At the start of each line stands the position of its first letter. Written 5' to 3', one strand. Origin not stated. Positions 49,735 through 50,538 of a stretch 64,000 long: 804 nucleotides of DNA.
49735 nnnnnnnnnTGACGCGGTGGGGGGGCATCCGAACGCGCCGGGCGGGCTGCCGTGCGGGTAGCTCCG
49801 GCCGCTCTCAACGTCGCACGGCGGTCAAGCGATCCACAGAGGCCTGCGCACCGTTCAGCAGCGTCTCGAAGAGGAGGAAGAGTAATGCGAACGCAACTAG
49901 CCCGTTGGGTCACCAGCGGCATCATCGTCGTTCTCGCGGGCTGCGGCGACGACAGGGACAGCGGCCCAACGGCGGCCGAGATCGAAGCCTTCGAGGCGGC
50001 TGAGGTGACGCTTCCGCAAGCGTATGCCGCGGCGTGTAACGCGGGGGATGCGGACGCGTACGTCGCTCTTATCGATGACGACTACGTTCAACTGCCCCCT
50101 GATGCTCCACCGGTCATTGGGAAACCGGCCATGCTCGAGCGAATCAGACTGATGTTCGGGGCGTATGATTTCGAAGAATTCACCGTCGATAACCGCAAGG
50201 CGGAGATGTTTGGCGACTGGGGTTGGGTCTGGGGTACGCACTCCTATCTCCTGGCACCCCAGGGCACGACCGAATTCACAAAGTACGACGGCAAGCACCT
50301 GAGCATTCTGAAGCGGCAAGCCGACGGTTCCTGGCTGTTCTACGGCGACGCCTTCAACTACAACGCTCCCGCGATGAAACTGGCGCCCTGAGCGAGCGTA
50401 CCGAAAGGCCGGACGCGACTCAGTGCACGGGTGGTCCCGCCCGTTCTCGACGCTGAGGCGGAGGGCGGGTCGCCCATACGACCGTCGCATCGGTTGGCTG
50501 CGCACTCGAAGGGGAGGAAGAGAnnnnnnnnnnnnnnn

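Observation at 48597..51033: Tandem four-gene array of NTF2-like (DUF4440/SnoaL) lipoprotein paralogues alternating Cys-lipobox and Cys-less signal peptides, plus two more upstream (42098-43243)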

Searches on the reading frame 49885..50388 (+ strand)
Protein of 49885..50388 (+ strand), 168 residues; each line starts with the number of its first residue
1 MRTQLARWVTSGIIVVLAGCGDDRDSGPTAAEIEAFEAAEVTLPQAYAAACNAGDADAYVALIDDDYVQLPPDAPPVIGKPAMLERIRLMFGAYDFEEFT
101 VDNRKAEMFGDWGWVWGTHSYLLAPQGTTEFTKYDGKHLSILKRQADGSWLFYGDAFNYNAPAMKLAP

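Call 5: search_protein_families(library=pfam, proteins=[window:49885-50388:+], max_evalue=0.01)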
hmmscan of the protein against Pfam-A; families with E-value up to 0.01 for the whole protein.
window:49885-50388:+ (168 aa): 3 families
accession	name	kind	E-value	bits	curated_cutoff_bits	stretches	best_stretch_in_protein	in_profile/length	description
PF14534.12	DUF4440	-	4.2e-12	46.9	25.2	1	45-151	6-106/107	Domain of unknown function (DUF4440)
PF12680.13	SnoaL_2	-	6.6e-09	36.7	27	1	45-128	2-82/102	SnoaL-like domain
PF13474.12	SnoaL_3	-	1.5e-06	29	22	1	45-150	6-109/121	SnoaL-like domain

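Call 18: search_protein_families(library=ncbifam, proteins=[window:49885-50388:+], max_evalue=0.01)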
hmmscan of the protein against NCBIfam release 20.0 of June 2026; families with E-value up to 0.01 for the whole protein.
window:49885-50388:+ (168 aa): 1 family
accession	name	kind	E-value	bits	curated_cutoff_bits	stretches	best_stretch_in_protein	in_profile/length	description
TIGR02246.1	TIGR02246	subfamily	1.7e-07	31.3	33.95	1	42-154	8-120/128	SgcJ/EcaC family oxidoreductase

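Call 24: find_related_loci(query=A3, collection=genome_contigs, flank=10000)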
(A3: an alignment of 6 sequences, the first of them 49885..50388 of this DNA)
Query A3 (168 aa) in genome_contigs; peptide patterns used: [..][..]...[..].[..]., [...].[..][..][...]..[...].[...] (x = any residue, [..] = any of these).
169 stretches matched a pattern, but none encodes a relative of the query by tblastn (E <= 1e-3).

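Call 25: find_related_loci(query=A3, collection=metagenome_contigs, flank=10000)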
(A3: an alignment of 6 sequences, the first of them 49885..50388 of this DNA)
Query A3 (168 aa) in metagenome_contigs; peptide patterns used: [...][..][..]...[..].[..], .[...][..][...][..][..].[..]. (x = any residue, [..] = any of these).
600 stretches matched a pattern, but none encodes a relative of the query by tblastn (E <= 1e-3).

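Call 26: find_homologous_proteins(query=A2, max_evalue=1e-8)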
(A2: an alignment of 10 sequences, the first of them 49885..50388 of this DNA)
Query A2 (10 sequences) (168 aa, profile of the alignment): 2183 proteins with E <= 1e-8 among 8000 candidates; the best 120 are listed.
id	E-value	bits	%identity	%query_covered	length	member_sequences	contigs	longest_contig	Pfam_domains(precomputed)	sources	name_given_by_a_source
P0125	2.2e-75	270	100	100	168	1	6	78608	PF12680.14,PF14534.13,PF13474.13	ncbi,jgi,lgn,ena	-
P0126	7.8e-73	262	84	100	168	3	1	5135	PF12680.14,PF14534.13,PF13474.13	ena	-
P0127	1.7e-65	238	36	81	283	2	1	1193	PF12680.14,PF14534.13,PF13474.13,PF13577.13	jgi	-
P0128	2.4e-62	227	39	98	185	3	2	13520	PF12680.14,PF14534.13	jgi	-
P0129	1.2e-60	222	32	70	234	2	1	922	PF12680.14,PF14534.13,PF13474.13,PF13577.13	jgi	jgi:uncharacterized protein (TIGR02246 family)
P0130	4.7e-55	204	38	67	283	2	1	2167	PF12680.14,PF14534.13,PF13474.13,PF13577.13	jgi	jgi:uncharacterized protein (TIGR02246 family)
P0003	9.2e-54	200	30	75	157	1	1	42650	PF12680.14,PF14534.13,PF13577.13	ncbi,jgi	jgi:ketosteroid isomerase-like protein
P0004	4.1e-53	197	32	97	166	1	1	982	PF12680.14,PF14534.13,PF13474.13,PF13577.13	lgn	-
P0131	5.6e-52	194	33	93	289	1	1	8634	PF12680.14,PF14534.13,PF13474.13,PF02136.27,PF13577.13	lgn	-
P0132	1.3e-51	193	37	70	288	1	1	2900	PF07366.19,PF12680.14,PF14534.13,PF13474.13,PF02136.27,PF13577.13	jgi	jgi:uncharacterized protein (TIGR02246 family)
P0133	5.3e-47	178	44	77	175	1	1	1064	PF12680.14,PF14534.13,PF13577.13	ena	-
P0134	2.1e-46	176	44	80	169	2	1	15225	PF12680.14,PF14534.13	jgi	jgi:ketosteroid isomerase-like protein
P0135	5.8e-46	174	36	82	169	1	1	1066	PF12680.14,PF14534.13,PF13474.13,PF13577.13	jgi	jgi:uncharacterized protein (TIGR02246 family)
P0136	3.6e-44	168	43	96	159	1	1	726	PF12680.14,PF14534.13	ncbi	-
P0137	5.6e-44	168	34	88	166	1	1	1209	PF12680.14,PF14534.13,PF13474.13,PF13577.13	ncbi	-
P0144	7.2e-41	158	45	76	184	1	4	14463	PF12680.14,PF14534.13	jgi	jgi:ketosteroid isomerase-like protein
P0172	6.7e-36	141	37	95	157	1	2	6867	PF12680.14,PF14534.13,PF13474.13,PF13577.13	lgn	-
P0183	3.2e-35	139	39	69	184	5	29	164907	PF12680.14,PF14534.13,PF13577.13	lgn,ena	-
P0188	7.8e-35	138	41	78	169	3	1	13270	PF12680.14,PF14534.13,PF13474.13,PF13577.13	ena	-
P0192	1.6e-34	137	38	80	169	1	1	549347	PF12680.14,PF14534.13,PF13474.13,PF13577.13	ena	-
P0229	2.9e-33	133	37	69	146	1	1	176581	PF12680.14,PF14534.13,PF13474.13,PF13577.13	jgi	-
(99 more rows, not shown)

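Call 29: find_encoding_contigs(protein=P0125, flank=3000, max_places=10)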
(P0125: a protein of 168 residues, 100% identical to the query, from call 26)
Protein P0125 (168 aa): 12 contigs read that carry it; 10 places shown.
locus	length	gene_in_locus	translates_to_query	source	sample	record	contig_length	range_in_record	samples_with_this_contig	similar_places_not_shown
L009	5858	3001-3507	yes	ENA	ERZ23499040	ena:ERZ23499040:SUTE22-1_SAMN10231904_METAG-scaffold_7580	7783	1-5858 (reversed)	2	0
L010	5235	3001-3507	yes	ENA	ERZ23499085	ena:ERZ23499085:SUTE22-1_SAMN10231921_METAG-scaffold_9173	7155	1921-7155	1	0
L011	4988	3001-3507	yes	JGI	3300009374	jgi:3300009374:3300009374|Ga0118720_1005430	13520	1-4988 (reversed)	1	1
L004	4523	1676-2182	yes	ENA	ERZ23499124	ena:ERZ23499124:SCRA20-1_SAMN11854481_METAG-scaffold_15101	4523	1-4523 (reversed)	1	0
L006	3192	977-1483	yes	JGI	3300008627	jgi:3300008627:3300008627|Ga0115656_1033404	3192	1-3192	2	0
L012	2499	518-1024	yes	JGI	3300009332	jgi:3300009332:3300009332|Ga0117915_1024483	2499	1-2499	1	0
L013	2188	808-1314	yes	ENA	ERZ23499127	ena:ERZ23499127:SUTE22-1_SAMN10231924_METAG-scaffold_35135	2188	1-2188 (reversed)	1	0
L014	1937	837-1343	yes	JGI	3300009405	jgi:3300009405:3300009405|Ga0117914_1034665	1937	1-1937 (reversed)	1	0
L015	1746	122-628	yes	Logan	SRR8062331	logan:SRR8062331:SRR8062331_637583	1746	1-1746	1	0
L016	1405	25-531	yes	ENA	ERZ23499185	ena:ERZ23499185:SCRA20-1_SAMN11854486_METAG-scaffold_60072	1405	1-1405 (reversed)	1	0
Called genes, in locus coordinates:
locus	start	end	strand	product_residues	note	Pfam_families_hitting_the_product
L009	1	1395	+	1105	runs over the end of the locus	?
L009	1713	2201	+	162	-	PF14534:DUF4440, PF12680:SnoaL_2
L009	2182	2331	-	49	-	-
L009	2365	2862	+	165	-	PF13474:SnoaL_3, PF14534:DUF4440, PF12680:SnoaL_2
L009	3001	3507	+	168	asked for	PF13474:SnoaL_3 (weak), PF14534:DUF4440, PF12680:SnoaL_2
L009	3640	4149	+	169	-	PF07366:SnoaL (faint), PF12680:SnoaL_2, PF14534:DUF4440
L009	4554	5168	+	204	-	-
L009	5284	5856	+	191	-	?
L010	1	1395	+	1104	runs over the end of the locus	?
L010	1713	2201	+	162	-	PF14534:DUF4440, PF12680:SnoaL_2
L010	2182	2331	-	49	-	-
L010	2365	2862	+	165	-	PF13474:SnoaL_3, PF14534:DUF4440, PF12680:SnoaL_2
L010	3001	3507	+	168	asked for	PF13474:SnoaL_3 (weak), PF14534:DUF4440, PF12680:SnoaL_2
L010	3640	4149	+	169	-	PF07366:SnoaL (faint), PF12680:SnoaL_2, PF14534:DUF4440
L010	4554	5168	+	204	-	-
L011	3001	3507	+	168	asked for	PF13474:SnoaL_3 (weak), PF14534:DUF4440, PF12680:SnoaL_2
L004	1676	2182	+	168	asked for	PF13474:SnoaL_3 (weak), PF14534:DUF4440, PF12680:SnoaL_2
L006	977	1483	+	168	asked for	PF13474:SnoaL_3 (weak), PF14534:DUF4440, PF12680:SnoaL_2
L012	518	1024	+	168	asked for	PF13474:SnoaL_3 (weak), PF14534:DUF4440, PF12680:SnoaL_2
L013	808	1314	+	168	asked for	PF13474:SnoaL_3 (weak), PF14534:DUF4440, PF12680:SnoaL_2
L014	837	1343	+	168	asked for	PF13474:SnoaL_3 (weak), PF14534:DUF4440, PF12680:SnoaL_2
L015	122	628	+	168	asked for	PF13474:SnoaL_3 (weak), PF14534:DUF4440, PF12680:SnoaL_2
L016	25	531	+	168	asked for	PF13474:SnoaL_3 (weak), PF14534:DUF4440, PF12680:SnoaL_2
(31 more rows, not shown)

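Call 58: find_encoding_contigs(protein=P0246, flank=10000, max_places=3)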
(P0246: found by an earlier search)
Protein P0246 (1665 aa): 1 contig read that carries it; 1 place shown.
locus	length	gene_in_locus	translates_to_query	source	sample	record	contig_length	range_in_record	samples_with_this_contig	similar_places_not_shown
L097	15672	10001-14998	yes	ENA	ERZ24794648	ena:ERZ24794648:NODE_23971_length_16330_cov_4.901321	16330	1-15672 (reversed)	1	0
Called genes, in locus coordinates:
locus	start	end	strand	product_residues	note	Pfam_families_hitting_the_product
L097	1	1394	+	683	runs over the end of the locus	?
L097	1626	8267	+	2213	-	PF23381:Beta-prop_IFT122_1st, PF23409:Beta-prop_EML, PF24780:WD40_MABP1-WDR62_1st, PF24805:EIF3I, PF24807:WD40_CDC20-Fz, PF24817:WD40_WDHD1_1st, PF25174:Beta-prop_THOC3, PF25175:Beta-prop_WDR5, +38 more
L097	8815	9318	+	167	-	PF12680:SnoaL_2, PF07366:SnoaL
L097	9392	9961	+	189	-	PF14534:DUF4440, PF12680:SnoaL_2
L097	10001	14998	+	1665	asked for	PF04542:Sigma70_r2, PF04545:Sigma70_r4, PF08281:Sigma70_r4_2, PF00931:NB-ARC, PF23381:Beta-prop_IFT122_1st, PF24814:WD40_Prp19, PF25173:Beta-prop_WDR3_1st, PF25174:Beta-prop_THOC3, +33 more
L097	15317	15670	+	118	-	?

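Call 59: find_encoding_contigs(protein=P0134, flank=8000, max_places=2)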
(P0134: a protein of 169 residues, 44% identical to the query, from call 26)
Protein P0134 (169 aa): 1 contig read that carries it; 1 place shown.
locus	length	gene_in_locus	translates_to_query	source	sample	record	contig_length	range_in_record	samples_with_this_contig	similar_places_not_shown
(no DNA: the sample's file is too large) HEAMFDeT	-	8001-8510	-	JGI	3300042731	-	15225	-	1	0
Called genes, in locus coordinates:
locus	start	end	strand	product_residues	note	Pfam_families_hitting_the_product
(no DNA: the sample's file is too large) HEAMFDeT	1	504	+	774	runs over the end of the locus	PF19878:DUF6351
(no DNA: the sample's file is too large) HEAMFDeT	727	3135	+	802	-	PF00384:Molybdopterin, PF01568:Molydop_binding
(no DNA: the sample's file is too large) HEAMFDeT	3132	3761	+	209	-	PF13237:Fer4_10 (faint), PF25160:LdpA_Fe-S-bd (faint), PF13247:Fer4_11, PF12838:Fer4_7 (weak), PF13187:Fer4_9 (weak), PF00037:Fer4 (weak), PF12797:Fer4_2 (weak), PF12837:Fer4_6 (weak), +2 more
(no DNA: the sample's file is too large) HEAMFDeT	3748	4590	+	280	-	PF04976:DmsC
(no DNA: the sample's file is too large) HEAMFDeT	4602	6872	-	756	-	PF00069:Pkinase, PF01636:APH (faint), PF07714:PK_Tyr_Ser-Thr, PF13428:TPR_14 (faint), PF00515:TPR_1 (faint), PF23914:TPR_CcmH_CycH (weak), PF13432:TPR_16 (weak), PF14559:TPR_19, +5 more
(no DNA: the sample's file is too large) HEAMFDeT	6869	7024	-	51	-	-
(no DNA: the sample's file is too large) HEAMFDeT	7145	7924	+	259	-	-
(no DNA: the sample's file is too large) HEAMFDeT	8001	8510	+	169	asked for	PF14534:DUF4440, PF12680:SnoaL_2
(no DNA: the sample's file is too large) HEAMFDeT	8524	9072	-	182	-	PF00378:ECH_1, PF16113:ECH_2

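Call 60: find_encoding_contigs(protein=P0144, flank=8000, max_places=2)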
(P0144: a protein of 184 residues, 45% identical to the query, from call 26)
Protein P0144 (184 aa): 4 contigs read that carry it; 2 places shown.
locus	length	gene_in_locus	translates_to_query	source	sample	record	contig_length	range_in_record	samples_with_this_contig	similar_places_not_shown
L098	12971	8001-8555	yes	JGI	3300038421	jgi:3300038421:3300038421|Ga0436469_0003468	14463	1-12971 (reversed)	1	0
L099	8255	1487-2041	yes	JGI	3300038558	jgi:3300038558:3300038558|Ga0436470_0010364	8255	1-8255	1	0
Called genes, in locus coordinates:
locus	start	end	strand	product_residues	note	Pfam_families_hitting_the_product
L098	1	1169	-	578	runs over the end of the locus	PF00664:ABC_membrane, PF00005:ABC_tran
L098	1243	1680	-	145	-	PF11716:MDMPI_N, PF12867:DinB_2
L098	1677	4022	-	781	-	PF06165:GH94_b-supersand, PF17167:Glyco_hydro_94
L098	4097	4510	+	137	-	PF14534:DUF4440, PF12680:SnoaL_2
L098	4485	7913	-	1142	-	PF13428:TPR_14 (faint), PF03704:BTAD, PF07719:TPR_2 (faint), PF13401:AAA_22, PF25872:HTH_77, PF13424:TPR_12 (weak)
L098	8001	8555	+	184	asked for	PF12680:SnoaL_2 (weak), PF14534:DUF4440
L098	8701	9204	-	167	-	PF13577:SnoaL_4 (weak), PF13474:SnoaL_3 (weak), PF14534:DUF4440, PF12680:SnoaL_2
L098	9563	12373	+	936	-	PF13191:AAA_16, PF08281:Sigma70_r4_2 (faint), PF17874:TPR_MalT (faint), PF13424:TPR_12 (faint), PF00196:GerE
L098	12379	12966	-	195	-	PF12010:DUF3502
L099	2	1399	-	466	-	?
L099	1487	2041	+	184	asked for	PF12680:SnoaL_2 (weak), PF14534:DUF4440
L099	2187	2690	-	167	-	PF13577:SnoaL_4 (weak), PF13474:SnoaL_3 (weak), PF14534:DUF4440, PF12680:SnoaL_2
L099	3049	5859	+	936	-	PF13191:AAA_16, PF08281:Sigma70_r4_2 (faint), PF17874:TPR_MalT (faint), PF00196:GerE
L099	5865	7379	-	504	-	PF12010:DUF3502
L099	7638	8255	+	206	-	?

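Call 62: find_encoding_contigs(protein=P0188, flank=8000, max_places=1)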
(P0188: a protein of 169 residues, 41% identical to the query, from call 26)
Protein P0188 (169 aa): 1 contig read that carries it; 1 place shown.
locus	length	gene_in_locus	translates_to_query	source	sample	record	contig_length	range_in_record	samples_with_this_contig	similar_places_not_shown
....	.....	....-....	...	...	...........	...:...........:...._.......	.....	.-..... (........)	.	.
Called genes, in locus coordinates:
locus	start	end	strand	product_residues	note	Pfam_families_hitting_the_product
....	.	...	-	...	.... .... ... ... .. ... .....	?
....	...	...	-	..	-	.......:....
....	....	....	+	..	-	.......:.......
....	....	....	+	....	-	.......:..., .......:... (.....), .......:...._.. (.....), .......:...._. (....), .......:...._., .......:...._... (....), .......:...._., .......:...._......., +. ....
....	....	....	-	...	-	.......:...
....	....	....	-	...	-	-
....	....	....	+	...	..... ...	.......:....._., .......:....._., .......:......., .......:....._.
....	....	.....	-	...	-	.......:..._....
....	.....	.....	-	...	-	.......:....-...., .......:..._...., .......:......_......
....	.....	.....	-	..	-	-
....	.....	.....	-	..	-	?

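Call 63: find_encoding_contigs(protein=P0192, flank=8000, max_places=1)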
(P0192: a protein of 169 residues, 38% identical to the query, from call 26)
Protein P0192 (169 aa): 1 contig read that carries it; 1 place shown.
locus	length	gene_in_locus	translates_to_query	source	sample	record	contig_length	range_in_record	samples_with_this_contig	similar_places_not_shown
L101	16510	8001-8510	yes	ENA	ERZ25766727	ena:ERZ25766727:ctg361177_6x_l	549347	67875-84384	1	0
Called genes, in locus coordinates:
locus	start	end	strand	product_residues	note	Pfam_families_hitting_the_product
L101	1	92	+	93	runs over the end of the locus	PF13701:DDE_Tnp_1_4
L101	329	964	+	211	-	PF10604:Polyketide_cyc2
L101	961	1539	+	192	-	-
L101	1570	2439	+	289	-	PF08332:CaMKII_AD (weak), PF13577:SnoaL_4 (faint), PF12680:SnoaL_2 (faint), PF13474:SnoaL_3, PF08332:CaMKII_AD (weak), PF13474:SnoaL_3, PF14534:DUF4440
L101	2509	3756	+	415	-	PF01168:Ala_racemase_N, PF14031:D-ser_dehydrat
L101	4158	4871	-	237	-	PF07394:DUF1501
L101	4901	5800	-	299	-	PF07587:PSD1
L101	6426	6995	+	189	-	PF13701:DDE_Tnp_1_4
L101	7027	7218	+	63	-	PF01609:DDE_Tnp_1 (weak), PF13701:DDE_Tnp_1_4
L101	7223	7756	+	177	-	PF13701:DDE_Tnp_1_4, PF01609:DDE_Tnp_1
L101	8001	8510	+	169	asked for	PF13577:SnoaL_4, PF13474:SnoaL_3, PF14534:DUF4440, PF12680:SnoaL_2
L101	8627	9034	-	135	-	PF01575:MaoC_dehydratas, PF13452:FAS1_DH_region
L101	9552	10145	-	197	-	-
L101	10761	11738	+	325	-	PF08450:SGL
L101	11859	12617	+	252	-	PF16697:Yop-YscD_cpl, PF00498:FHA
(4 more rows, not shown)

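Call 64: find_encoding_contigs(protein=P0183, flank=8000, max_places=1)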
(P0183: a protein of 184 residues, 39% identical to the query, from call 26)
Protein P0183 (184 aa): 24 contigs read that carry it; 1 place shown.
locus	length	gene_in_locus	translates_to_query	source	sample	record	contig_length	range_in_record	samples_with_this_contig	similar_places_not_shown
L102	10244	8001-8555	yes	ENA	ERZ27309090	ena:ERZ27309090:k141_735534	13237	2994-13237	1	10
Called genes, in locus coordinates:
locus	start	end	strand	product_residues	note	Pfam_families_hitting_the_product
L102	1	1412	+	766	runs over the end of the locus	PF00528:BPD_transp_1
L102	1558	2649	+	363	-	PF00005:ABC_tran, PF13304:AAA_21 (faint), PF08402:TOBE_2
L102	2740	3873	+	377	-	PF22020:RlmL_1st, PF13847:Methyltransf_31 (faint), PF02926:THUMP, PF01170:UPF0020, PF02384:N6_Mtase (faint), PF05175:MTS (weak)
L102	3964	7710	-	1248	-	PF03704:BTAD, PF00515:TPR_1 (faint), PF07719:TPR_2 (faint), PF13191:AAA_16, PF13424:TPR_12, PF17874:TPR_MalT, PF13424:TPR_12 (weak)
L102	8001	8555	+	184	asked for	PF13577:SnoaL_4 (weak), PF14534:DUF4440, PF12680:SnoaL_2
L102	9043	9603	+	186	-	-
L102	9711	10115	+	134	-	PF13474:SnoaL_3, PF14534:DUF4440, PF12680:SnoaL_2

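Call 66: find_related_loci(query=A6, collection=metagenome_contigs, flank=10000)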
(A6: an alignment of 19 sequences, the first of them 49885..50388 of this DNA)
Query A6 (168 aa) in metagenome_contigs; peptide patterns used: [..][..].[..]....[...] (x = any residue, [..] = any of these).
600 stretches matched a pattern (row limit reached: there are more); 261 encode a relative of the query (tblastn E <= 1e-3); the best 80 are kept; 80 distinct loci.
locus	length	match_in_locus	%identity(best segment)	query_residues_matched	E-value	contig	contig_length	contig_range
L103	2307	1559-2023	36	4-162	5e-27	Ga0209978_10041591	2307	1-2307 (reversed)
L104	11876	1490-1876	38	33-162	2e-25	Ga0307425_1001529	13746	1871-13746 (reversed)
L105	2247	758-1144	37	33-162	2e-21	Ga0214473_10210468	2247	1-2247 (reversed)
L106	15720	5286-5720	29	14-162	2e-19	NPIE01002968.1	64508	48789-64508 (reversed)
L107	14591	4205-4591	33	28-160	4e-19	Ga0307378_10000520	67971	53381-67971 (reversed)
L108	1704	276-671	35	30-162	7e-19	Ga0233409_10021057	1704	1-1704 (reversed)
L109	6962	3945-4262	37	47-152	1e-18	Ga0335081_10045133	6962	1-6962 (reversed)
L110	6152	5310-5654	35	47-162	2e-18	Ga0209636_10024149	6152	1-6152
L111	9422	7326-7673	35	37-152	3e-18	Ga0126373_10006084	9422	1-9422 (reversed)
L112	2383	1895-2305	36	28-162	3e-18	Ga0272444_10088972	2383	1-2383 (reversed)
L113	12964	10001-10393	36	31-162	9e-18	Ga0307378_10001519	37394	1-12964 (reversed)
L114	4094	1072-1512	34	14-161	2e-17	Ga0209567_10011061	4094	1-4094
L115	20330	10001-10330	36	43-152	2e-16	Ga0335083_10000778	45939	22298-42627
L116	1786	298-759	29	15-168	1e-16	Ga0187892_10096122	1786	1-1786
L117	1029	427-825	30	25-162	3e-16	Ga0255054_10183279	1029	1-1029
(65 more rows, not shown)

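Call 72: find_encoding_contigs(protein=P0229, flank=8000, max_places=1)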
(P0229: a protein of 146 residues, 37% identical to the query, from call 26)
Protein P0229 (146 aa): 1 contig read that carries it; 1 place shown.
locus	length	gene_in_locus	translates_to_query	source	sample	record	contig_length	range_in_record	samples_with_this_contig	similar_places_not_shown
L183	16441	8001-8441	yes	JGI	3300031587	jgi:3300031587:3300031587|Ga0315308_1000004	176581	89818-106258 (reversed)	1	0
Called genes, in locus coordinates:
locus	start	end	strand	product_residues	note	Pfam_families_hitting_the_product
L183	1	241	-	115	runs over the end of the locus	-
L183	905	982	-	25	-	-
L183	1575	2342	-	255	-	PF13353:Fer4_12, PF04055:Radical_SAM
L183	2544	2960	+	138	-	-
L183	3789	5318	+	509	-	PF00089:Trypsin (faint), PF13365:Trypsin_2, PF13927:Ig_3 (weak)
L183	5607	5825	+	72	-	-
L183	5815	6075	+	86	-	-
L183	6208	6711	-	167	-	PF00583:Acetyltransf_1, PF13527:Acetyltransf_9, PF13673:Acetyltransf_10, PF13508:Acetyltransf_7, PF08445:FR47 (weak)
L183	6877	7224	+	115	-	-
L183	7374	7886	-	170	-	PF15956:DUF4760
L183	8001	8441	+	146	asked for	PF13577:SnoaL_4, PF13474:SnoaL_3 (weak), PF14534:DUF4440, PF12680:SnoaL_2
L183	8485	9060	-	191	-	-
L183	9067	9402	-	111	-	PF00561:Abhydrolase_1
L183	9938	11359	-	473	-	PF03951:Gln-synt_N, PF00120:Gln-synt_C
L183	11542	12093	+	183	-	-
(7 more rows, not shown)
